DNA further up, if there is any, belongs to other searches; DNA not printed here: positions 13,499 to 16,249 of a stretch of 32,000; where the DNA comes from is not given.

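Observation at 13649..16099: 816-aa fusion of a GalT-like GT-A domain with a single KpsC/KpsS-like domain and a Lys/Pro-rich tail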

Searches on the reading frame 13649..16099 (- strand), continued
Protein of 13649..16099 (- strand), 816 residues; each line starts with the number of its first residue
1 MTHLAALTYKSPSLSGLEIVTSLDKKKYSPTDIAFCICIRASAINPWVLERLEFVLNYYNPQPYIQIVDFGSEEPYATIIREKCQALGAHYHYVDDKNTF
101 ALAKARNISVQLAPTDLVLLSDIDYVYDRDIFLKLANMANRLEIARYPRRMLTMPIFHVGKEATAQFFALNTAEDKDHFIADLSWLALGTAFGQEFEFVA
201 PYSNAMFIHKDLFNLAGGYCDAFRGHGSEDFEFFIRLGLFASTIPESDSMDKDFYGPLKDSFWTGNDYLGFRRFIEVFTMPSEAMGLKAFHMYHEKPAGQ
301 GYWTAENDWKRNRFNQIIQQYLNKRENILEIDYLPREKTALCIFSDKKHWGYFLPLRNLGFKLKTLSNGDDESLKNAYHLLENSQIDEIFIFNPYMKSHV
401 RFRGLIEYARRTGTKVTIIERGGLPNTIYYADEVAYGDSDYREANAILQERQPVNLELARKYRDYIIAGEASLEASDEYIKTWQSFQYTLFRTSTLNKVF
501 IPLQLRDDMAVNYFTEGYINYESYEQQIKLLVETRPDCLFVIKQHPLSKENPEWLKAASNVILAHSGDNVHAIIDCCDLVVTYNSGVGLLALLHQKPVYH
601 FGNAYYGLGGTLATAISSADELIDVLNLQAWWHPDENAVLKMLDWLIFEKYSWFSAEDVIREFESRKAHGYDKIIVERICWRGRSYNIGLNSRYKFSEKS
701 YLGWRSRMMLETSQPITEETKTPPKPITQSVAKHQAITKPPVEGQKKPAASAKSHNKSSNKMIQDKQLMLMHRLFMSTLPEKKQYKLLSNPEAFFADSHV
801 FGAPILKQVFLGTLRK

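Call 60: search_dna_similar(query=L062:10179-12599:+, collection=plasmids, mode=protein, max_rows=8)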
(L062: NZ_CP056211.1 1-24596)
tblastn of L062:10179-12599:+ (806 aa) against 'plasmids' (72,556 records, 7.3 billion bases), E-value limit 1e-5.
Records with a match: 40; places in all: 48; records where one place covers at least 80% of the query: 17.
Best place of each record, by identity: >=99% 1; <60% 39.
By first word of the organism name: Sinorhizobium 31; Shinella 3; Rhizobium 3; Citrobacter 2; Escherichia 1.
By predicted mobility (MOB-suite, as given by PLSDB): mobilizable 25; non-mobilizable 9; conjugative 6.
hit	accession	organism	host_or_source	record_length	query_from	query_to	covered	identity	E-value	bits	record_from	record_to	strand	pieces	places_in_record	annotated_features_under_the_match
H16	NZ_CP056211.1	Citrobacter freundii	culture,Wastewater influent sample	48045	1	806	100%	100.0%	0e+0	1613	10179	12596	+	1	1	glycosyltransferase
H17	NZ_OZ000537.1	Shinella sp. WSC3-e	-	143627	18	715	87%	38.4%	3e-147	486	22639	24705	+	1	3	glycosyltransferase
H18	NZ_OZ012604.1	Shinella sp. WSD5-1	-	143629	18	715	87%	38.4%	3e-147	486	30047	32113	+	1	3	glycosyltransferase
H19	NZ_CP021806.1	Sinorhizobium meliloti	Medicago truncatula,Single Cell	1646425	11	693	85%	38.5%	1e-148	490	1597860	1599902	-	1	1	none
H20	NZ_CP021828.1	Sinorhizobium meliloti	Medicago truncatula,Single Cell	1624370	11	693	85%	38.4%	3e-148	489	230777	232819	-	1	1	none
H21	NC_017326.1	Sinorhizobium meliloti SM11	-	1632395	11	693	85%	38.4%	3e-148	489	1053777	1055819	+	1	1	none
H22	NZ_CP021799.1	Sinorhizobium meliloti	Medicago sativa,Single Cell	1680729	11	693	85%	38.4%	3e-148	489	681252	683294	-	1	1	none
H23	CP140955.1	Sinorhizobium meliloti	Medicago lupulina,whole organism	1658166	11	693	85%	38.4%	3e-148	489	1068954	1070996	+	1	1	glycosyltransferase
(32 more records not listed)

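Call 65: list_cluster_members(proteins=[P0029, P0003, P0014, P0038, P0055, P0070, P0031, P0023, P0002, P0046])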
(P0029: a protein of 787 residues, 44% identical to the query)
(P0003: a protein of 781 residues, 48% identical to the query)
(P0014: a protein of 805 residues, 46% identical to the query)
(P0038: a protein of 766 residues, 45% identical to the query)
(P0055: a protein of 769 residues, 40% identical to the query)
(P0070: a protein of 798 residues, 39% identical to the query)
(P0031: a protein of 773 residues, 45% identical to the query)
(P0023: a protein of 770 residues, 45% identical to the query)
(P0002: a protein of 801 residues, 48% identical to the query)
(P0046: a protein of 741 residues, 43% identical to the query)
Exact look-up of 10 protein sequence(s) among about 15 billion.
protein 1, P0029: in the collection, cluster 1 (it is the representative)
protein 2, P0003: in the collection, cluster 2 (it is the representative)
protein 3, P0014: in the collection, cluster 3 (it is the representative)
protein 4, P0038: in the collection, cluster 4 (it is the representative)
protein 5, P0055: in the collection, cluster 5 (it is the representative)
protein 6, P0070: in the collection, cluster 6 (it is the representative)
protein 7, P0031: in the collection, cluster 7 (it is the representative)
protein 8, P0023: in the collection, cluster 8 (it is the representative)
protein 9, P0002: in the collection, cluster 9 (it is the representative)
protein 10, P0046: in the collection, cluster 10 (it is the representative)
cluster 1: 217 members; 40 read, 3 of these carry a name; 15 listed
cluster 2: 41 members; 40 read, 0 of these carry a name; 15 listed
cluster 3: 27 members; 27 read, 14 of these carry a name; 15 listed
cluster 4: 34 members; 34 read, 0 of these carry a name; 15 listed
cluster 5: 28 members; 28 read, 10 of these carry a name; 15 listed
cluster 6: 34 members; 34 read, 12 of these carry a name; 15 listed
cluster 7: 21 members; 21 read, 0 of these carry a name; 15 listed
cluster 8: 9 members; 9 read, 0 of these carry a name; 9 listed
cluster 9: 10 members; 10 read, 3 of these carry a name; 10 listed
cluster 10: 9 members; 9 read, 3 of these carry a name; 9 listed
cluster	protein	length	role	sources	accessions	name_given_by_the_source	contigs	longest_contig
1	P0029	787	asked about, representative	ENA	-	-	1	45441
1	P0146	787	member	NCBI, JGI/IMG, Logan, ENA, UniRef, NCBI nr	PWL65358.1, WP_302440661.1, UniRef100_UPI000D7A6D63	capsular polysaccharide export protein, LipB/KpsS family [Bilophila wadsworthia] | capsular polysaccharide export protein, LipB/KpsS family n=2 Tax=Bilophila wadsworthia ... | glycosyltransferase [Bilophila wadsworthia]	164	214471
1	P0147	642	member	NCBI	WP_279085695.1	capsular polysaccharide export protein, LipB/KpsS family, partial [Bilophila wadsworthia]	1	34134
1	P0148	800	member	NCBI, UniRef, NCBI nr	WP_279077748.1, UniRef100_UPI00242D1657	glycosyltransferase [Bilophila wadsworthia] | capsular polysaccharide export protein, LipB/KpsS family n=2 Tax=Bilophila wadsworthia ...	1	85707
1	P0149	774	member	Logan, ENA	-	-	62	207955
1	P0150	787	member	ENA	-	-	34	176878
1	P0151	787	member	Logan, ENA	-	-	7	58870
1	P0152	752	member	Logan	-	-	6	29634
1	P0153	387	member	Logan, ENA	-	-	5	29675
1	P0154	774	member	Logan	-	-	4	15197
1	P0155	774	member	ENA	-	-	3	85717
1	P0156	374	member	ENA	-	-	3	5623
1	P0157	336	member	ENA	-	-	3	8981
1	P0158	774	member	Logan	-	-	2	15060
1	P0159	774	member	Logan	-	-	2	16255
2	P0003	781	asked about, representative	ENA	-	-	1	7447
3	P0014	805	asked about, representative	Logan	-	-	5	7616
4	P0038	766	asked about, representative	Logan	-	-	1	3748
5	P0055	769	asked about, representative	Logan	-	-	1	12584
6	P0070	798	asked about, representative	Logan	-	-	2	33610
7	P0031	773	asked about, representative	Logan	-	-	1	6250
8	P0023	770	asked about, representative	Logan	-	-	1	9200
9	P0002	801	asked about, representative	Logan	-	-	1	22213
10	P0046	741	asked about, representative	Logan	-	-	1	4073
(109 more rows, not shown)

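Call 77: find_homologous_proteins(query=L004:13581-15626:+, max_evalue=1e-20)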
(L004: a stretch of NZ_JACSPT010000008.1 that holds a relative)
Query L004:13581-15626:+ (681 aa): 7974 proteins with E <= 1e-20 among 8000 candidates; the best 120 are listed.
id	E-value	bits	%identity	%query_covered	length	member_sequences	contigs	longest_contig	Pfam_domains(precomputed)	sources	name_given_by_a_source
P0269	0.0e+0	1410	94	95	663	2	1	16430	PF05159.21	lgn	-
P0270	0.0e+0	1397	95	93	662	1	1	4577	PF05159.21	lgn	-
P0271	0.0e+0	1394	93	95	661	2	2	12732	PF05159.21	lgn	-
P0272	0.0e+0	1360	91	95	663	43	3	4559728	PF05159.21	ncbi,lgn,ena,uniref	ncbi:capsular polysaccharide biosynthesis protein [Acinetobacter guillouiae]|uniref:capsular polysac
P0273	0.0e+0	1348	91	94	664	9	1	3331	PF05159.21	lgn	-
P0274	0.0e+0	1308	89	93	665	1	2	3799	PF05159.21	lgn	-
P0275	0.0e+0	1283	83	98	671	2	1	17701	PF05159.21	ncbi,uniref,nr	ncbi:capsular polysaccharide biosynthesis protein [Acinetobacter sp. BY484]|uniref:capsular polysacc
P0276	0.0e+0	1272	85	95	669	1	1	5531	PF05159.21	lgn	-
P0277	0.0e+0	1271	87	93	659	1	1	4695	PF05159.21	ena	-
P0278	0.0e+0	1256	82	97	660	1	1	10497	PF05159.21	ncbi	-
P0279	0.0e+0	1250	83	95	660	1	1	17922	PF05159.21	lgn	-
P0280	0.0e+0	1247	82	97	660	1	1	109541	PF05159.21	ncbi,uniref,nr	ncbi:capsular polysaccharide biosynthesis protein [Acinetobacter lwoffii]|uniref:capsular polysaccha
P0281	0.0e+0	1246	82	97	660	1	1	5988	PF05159.21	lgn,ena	-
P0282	0.0e+0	1242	82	97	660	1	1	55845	PF05159.21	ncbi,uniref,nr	ncbi:capsular polysaccharide biosynthesis protein [Acinetobacter lwoffii]|uniref:Capsular polysaccha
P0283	0.0e+0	1232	83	94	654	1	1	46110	PF05159.21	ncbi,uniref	ncbi:capsular polysaccharide biosynthesis protein [Acinetobacter towneri]|uniref:capsular polysaccha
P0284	0.0e+0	1229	83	93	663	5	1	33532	PF05159.21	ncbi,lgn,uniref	ncbi:capsular polysaccharide biosynthesis protein [Acinetobacter sp.]|uniref:capsular polysaccharide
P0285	0.0e+0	1214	82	94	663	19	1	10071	PF05159.21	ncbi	-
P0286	0.0e+0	1213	82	93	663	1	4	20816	PF05159.21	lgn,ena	-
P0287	0.0e+0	1209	83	93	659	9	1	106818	PF05159.21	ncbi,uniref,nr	ncbi:capsular polysaccharide biosynthesis protein [Acinetobacter pseudolwoffii]|uniref:capsular poly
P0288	0.0e+0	1189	77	98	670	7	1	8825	PF05159.21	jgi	jgi:capsular polysaccharide export protein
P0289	0.0e+0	1188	78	97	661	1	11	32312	PF05159.21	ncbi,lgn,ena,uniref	ncbi:capsular polysaccharide biosynthesis protein [Acinetobacter sp.]|uniref:capsular polysaccharide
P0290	0.0e+0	1182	78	97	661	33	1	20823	PF05159.21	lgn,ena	-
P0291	0.0e+0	1120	75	95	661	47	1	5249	PF05159.21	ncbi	-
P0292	0.0e+0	1100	74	95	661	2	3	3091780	PF05159.21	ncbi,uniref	ncbi:capsular polysaccharide biosynthesis protein [Acinetobacter thermotolerans]|uniref:capsular pol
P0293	0.0e+0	1099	73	96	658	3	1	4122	PF05159.21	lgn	-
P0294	0.0e+0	1092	73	95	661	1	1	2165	PF05159.21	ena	-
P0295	0.0e+0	1086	72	97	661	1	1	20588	PF05159.21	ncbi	-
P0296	0.0e+0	1083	75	93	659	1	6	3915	PF05159.21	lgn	-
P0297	0.0e+0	1071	71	97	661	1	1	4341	PF05159.21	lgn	-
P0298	0.0e+0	1060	74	90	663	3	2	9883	PF05159.21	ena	-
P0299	0.0e+0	1050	70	97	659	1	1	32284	PF05159.21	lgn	-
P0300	0.0e+0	1050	73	90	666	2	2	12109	PF05159.21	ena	-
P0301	0.0e+0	1049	73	90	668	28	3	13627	PF05159.21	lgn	-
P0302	0.0e+0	1044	69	97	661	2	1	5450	PF05159.21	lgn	-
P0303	0.0e+0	1041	71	93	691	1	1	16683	PF05159.21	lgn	-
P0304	0.0e+0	1037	69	96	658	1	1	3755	PF05159.21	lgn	-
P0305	0.0e+0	1027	69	97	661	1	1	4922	PF05159.21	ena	-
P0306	0.0e+0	1024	71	90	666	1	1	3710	PF05159.21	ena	-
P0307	0.0e+0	1023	69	93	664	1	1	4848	PF05159.21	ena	-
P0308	0.0e+0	1022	71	90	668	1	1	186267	PF05159.21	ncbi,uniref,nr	ncbi:capsular polysaccharide biosynthesis protein [Acinetobacter terrae]|uniref:Capsular polysacchar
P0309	0.0e+0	1019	68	97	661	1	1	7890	PF05159.21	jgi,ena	jgi:capsular polysaccharide export protein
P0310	0.0e+0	1017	70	93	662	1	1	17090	PF05159.21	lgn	-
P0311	0.0e+0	1014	71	90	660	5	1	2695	PF05159.21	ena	-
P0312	2.4e-298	1010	70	90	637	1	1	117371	PF05159.21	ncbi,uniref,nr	ncbi:capsular polysaccharide biosynthesis protein [Acinetobacter terrestris]|uniref:capsular polysac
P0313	2.7e-298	1009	71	90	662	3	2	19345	PF05159.21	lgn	-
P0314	1.9e-297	1007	70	90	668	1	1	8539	PF05159.21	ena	-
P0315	3.3e-297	1006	69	91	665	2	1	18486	PF05159.21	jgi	jgi:capsular polysaccharide export protein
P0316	4.5e-297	1005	67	94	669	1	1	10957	PF05159.21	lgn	-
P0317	6.5e-297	1005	67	94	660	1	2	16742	PF05159.21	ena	-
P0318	3.2e-296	1003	68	93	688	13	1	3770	PF05159.21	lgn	-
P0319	2.1e-295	1000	70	90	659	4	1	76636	PF05159.21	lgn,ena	-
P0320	2.4e-295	1000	70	91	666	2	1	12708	PF05159.21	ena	-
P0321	1.5e-294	997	67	94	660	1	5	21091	PF05159.21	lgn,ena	-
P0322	2.8e-294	996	67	93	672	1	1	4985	PF05159.21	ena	-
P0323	1.1e-293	994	69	91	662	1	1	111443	PF05159.21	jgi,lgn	-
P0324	2.6e-293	993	69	93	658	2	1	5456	PF05159.21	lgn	-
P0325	5.8e-290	982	67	92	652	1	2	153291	PF05159.21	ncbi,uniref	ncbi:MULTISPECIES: capsular polysaccharide biosynthesis protein [unclassified Acinetobacter]|uniref:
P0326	2.5e-289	980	68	93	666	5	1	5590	PF05159.21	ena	-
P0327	4.9e-289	979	67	93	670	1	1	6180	PF05159.21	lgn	-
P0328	1.2e-288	977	66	93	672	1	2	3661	PF05159.21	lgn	-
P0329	4.4e-287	972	65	96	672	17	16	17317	PF05159.21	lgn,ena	-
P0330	1.2e-284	964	67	92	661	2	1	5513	PF05159.21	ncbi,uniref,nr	ncbi:capsular polysaccharide biosynthesis protein [Acinetobacter sp. YIM 103518]|uniref:Capsular pol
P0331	7.6e-284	962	66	93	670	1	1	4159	PF05159.21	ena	-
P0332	1.3e-283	961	66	94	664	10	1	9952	PF05159.21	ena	-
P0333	1.5e-282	957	65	94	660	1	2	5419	PF05159.21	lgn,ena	-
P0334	1.3e-280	951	67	92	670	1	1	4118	PF05159.21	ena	-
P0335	8.4e-279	945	64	93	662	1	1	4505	PF05159.21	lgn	-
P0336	1.2e-277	941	66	90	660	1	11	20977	PF05159.21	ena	-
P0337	3.2e-275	933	65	92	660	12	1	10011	PF05159.21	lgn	-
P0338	2.1e-274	930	66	90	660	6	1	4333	PF05159.21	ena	-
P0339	4.6e-274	929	65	90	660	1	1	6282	PF05159.21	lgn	-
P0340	1.7e-273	927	66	90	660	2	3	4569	PF05159.21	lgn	-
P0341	8.5e-273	925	66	90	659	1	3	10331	PF05159.21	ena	-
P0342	4.2e-272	923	66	90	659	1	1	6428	PF05159.21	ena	-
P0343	1.7e-271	921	64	94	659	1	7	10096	PF05159.21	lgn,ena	-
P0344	3.1e-271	920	64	93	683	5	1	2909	PF05159.21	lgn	-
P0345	3.2e-270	917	62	97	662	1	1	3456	PF05159.21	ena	-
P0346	6.9e-269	912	64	92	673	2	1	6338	PF05159.21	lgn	-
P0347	2.5e-268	910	65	89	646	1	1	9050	PF05159.21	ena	-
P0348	2.9e-268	910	64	91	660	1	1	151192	PF05159.21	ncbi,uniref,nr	ncbi:capsular polysaccharide biosynthesis protein [Acinetobacter sp. 187]|uniref:capsular polysaccha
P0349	4.1e-268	910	64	93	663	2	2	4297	PF05159.21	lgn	-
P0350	5.3e-268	909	64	91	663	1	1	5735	PF05159.21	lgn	-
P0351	1.2e-267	908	61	97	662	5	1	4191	PF05159.21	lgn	-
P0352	1.6e-267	908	62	95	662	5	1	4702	PF05159.21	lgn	-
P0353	5.4e-267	906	64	93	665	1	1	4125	PF05159.21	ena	-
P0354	1.4e-266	905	64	90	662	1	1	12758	PF05159.21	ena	-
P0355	1.3e-265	901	64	89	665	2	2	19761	PF05159.21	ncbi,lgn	-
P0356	1.6e-264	898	64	93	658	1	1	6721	PF05159.21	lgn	-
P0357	2.3e-264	897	64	90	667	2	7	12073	PF05159.21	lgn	-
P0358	2.6e-264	897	64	91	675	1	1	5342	PF05159.21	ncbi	ncbi:MAG: capsular polysaccharide biosynthesis protein [Acinetobacter sp.]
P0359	5.7e-264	896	63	92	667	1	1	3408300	PF05159.21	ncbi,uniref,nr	ncbi:capsular polysaccharide biosynthesis protein [Acinetobacter lanii]|uniref:Capsular polysacchari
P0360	1.3e-263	895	63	90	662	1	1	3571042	PF05159.21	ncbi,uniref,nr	ncbi:capsular polysaccharide biosynthesis protein [Acinetobacter shaoyimingii]|uniref:Capsular polys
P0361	1.7e-263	894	63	92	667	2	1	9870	PF05159.21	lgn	-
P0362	2.3e-263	894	62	93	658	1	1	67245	PF05159.21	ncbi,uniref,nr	ncbi:capsular polysaccharide biosynthesis protein [Acinetobacter faecalis]|uniref:capsular polysacch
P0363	2.3e-263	894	65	89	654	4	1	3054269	PF05159.21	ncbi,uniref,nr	ncbi:capsular polysaccharide biosynthesis protein [Acinetobacter equi]|uniref:Capsule biosynthesis p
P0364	7.3e-263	892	64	90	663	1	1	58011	PF05159.21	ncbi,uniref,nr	ncbi:capsular polysaccharide biosynthesis protein [Acinetobacter sp. MB5]|uniref:capsular polysaccha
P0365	7.6e-263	892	60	97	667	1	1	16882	PF05159.21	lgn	-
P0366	1.4e-261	888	62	92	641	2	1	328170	PF05159.21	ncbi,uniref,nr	ncbi:capsular polysaccharide biosynthesis protein [Acinetobacter sp. MD2]|uniref:capsular polysaccha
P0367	4.3e-260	883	61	96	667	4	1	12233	PF05159.21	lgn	-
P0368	4.4e-260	883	62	90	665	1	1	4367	PF05159.21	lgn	-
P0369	1.2e-259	882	61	96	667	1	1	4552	PF05159.21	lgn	-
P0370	1.4e-258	878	63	90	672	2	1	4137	PF05159.21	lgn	-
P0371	1.7e-258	878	63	90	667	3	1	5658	PF05159.21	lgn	-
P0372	4.4e-258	876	62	90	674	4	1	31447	PF05159.21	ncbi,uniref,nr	ncbi:capsular polysaccharide biosynthesis protein [Acinetobacter faecalis]|uniref:capsular polysacch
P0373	7.7e-258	876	61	91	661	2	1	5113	PF05159.21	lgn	-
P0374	2.6e-257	874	63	89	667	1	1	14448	PF05159.21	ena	-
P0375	2.7e-257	874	60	97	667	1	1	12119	PF05159.21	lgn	-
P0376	8.3e-257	872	62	89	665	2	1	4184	PF05159.21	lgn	-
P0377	1.8e-256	871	63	91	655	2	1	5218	PF05159.21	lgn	-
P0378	6.1e-256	869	63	89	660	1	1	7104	PF05159.21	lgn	-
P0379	1.1e-255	869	62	93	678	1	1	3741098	PF05159.21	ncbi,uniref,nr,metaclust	ncbi:capsular polysaccharide biosynthesis protein [Acinetobacter larvae]|uniref:Beta-3-deoxy-D-manno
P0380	8.1e-255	866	60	95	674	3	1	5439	PF05159.21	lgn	-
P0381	1.2e-254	865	61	91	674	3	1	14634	PF05159.21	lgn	-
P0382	1.4e-254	865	62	90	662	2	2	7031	PF05159.21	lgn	-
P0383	3.7e-254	864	62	90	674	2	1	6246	PF05159.21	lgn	-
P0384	7.1e-254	863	62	90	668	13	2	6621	PF05159.21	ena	-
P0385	1.7e-253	861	63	89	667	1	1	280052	PF05159.21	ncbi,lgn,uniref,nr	ncbi:beta-3-deoxy-D-manno-oct-2-ulosonic acid transferase [Acinetobacter sp. ANC 4558]|uniref:capsul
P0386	6.3e-253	859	63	89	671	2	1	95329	PF05159.21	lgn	-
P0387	7.3e-253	859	64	90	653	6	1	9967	PF05159.21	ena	-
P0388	1.7e-252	858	59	94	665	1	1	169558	PF05159.21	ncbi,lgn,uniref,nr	ncbi:capsular polysaccharide export protein [Acinetobacter calcoaceticus]|uniref:Capsular polysaccha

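Call 78: search_protein_representatives(alignment_id=A2)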
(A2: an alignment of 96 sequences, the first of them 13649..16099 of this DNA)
Query: 96 sequences, 766 profile positions. Proteins with E-value up to 0.001 (for the whole library): 7788; up to 1e-10: 1117; up to 1e-30: 354. The best 150 are listed.
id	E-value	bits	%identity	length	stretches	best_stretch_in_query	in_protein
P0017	0.0e+00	1024.0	-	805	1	12-763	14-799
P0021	5.7e-298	1006.8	-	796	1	11-764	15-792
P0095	1.6e-297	1005.3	-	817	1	7-760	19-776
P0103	2.8e-297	1004.5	-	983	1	6-711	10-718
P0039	7.9e-291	983.2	-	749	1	17-763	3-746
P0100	7.2e-287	970.1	-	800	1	17-764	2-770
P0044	4.2e-280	947.7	-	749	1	15-755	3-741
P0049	1.9e-277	938.9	-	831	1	12-693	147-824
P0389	1.7e-275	932.5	-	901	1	7-700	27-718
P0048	5.3e-274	927.5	-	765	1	12-764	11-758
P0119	2.5e-271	918.7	-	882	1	22-749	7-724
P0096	5.7e-267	904.3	-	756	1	6-753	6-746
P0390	6.6e-266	900.8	-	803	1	11-712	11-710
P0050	1.0e-264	896.8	-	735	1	17-763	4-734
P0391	1.3e-260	883.2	-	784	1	14-759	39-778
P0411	1.0e-149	516.6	-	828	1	10-753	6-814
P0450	2.3e-100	353.4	-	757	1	15-759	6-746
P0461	1.8e-89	317.4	-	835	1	16-690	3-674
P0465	1.5e-86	307.7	-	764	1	21-760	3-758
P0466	2.2e-86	307.2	-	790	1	23-760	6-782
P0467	3.3e-86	306.6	-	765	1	24-759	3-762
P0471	5.6e-85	302.5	-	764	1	23-763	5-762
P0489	3.2e-81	290.1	-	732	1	22-757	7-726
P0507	4.7e-77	276.3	-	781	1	20-764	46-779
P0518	9.4e-75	268.7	-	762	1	16-760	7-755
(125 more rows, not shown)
